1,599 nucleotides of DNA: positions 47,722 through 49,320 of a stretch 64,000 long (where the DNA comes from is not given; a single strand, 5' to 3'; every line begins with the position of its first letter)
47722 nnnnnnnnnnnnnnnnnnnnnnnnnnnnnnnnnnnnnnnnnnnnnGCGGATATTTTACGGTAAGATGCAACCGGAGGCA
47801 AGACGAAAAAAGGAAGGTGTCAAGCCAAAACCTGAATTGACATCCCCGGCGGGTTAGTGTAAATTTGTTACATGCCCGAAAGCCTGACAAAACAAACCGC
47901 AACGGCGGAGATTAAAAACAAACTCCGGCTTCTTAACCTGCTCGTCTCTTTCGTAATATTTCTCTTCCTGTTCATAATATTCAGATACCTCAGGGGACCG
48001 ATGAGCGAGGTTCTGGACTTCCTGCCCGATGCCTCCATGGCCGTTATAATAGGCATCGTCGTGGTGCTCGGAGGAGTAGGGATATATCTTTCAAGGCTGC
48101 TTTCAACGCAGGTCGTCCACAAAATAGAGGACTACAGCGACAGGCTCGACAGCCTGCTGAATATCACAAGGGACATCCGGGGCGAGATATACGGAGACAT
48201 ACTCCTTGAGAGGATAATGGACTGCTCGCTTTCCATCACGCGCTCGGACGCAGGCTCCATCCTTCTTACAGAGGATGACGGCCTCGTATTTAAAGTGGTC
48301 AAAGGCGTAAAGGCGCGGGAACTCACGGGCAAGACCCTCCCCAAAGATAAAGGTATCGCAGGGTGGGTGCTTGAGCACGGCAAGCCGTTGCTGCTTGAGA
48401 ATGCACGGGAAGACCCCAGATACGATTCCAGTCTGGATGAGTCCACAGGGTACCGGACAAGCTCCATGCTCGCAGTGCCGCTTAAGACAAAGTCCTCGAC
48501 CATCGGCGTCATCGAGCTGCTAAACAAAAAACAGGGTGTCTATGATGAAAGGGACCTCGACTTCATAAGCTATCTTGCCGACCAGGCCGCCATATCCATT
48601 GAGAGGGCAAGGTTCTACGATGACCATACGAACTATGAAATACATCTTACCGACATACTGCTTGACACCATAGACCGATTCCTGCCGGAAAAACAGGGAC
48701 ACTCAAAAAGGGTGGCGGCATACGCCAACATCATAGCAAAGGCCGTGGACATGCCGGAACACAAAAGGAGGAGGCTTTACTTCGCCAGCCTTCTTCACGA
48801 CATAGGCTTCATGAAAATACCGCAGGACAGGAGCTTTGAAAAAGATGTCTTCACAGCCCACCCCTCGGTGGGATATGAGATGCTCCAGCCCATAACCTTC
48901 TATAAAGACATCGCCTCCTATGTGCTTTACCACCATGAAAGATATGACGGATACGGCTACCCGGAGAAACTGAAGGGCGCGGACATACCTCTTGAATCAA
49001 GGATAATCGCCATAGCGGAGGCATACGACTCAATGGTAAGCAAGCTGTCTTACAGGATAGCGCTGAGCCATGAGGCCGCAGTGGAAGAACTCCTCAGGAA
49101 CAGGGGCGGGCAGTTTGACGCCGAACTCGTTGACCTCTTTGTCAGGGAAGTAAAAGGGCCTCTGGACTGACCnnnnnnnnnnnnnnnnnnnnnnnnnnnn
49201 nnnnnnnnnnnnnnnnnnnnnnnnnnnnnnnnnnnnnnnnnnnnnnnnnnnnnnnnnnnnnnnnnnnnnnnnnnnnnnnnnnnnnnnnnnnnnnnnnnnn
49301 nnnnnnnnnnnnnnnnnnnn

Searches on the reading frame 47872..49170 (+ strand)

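Call 7: search_protein_families(library=ncbifam, proteins=[window:47872-49170:+], max_evalue=0.00001)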
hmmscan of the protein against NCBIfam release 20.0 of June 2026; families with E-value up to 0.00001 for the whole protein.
window:47872-49170:+ (432 aa): 3 families
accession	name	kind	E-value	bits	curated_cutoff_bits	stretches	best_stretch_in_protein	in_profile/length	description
NF053512.1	nitric_RR_NosR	exception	4.4e-33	114.9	400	1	259-428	177-355/422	response regulator c-di-GMP phosphodiesterase, NosR family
TIGR00277.1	HDIG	domain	1.3e-07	31.4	27.6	1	277-356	8-83/84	HDIG domain-containing metalloprotein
NF008283.0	PRK11061.1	equivalog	2.8e-07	29.2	583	1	124-252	34-163/748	phosphoenolpyruvate--protein phosphotransferase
